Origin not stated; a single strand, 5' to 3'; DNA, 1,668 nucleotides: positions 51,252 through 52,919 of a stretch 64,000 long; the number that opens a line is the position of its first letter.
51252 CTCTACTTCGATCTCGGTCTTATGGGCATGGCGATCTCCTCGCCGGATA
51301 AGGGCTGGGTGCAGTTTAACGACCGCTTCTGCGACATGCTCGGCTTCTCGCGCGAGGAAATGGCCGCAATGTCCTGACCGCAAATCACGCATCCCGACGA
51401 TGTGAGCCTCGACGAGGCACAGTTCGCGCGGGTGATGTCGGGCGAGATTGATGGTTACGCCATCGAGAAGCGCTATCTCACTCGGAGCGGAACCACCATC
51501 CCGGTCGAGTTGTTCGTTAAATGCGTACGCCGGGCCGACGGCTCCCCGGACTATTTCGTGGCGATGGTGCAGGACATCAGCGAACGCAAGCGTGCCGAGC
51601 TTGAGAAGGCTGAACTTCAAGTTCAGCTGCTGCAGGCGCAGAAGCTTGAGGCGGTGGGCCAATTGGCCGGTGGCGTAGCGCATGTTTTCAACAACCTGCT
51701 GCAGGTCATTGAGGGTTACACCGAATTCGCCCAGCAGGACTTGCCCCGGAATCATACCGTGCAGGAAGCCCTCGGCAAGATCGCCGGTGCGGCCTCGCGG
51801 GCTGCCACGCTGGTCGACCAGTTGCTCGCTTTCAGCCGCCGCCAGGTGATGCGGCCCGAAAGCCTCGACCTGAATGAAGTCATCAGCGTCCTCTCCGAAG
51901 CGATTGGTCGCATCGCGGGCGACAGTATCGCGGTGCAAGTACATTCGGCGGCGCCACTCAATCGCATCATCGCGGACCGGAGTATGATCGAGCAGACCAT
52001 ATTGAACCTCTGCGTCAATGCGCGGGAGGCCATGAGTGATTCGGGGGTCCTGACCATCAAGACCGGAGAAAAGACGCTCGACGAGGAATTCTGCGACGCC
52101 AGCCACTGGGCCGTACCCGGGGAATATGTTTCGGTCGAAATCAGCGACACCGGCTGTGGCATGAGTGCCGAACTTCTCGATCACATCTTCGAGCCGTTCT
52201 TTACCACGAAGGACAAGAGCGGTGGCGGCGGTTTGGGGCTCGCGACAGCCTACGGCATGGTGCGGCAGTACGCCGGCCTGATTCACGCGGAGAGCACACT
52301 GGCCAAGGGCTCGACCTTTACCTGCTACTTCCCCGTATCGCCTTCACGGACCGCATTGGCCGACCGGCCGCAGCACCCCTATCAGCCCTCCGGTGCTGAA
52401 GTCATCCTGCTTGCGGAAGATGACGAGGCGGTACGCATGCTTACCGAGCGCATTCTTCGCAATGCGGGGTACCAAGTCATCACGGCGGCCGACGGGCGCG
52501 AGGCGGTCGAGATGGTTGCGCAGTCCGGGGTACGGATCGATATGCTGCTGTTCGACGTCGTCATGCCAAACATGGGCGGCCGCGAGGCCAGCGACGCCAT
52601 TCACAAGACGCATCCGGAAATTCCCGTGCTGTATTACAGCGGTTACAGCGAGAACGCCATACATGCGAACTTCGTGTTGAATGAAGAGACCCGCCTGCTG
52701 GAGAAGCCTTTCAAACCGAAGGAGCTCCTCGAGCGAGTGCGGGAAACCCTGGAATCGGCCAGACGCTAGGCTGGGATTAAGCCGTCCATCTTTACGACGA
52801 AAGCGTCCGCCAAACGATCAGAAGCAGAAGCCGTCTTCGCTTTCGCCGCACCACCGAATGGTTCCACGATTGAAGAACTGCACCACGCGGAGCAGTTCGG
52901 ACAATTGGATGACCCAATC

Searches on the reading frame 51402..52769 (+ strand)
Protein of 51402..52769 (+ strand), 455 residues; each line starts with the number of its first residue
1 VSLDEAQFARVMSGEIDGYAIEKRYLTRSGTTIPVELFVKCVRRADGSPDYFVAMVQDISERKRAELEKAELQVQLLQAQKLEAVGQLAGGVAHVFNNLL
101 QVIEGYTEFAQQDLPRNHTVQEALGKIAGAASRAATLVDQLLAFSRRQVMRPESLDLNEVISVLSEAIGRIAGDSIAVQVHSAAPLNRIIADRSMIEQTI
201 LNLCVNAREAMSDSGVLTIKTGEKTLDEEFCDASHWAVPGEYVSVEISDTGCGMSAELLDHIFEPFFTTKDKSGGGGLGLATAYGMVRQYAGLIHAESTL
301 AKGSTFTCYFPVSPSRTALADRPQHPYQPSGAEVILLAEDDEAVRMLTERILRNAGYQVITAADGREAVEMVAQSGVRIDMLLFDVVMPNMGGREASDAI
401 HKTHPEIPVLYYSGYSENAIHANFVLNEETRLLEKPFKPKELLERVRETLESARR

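Call 7: search_protein_families(library=pfam, proteins=[window:51402-52769:+], max_evalue=0.01)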
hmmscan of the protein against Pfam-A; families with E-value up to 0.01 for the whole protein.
window:51402-52769:+ (455 aa): 3 families
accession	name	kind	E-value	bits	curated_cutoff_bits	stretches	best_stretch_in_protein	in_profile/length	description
PF00072.30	Response_reg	-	1.2e-20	74.2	30.2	1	335-447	1-111/111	Response regulator receiver domain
PF02518.31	HATPase_c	-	5e-19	69.2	26.4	1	192-313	2-110/111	Histidine kinase-, DNA gyrase B-, and HSP90-like ATPase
PF00512.31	HisKA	-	4.9e-09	36.6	26.9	1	86-148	3-64/66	His Kinase A (phospho-acceptor) domain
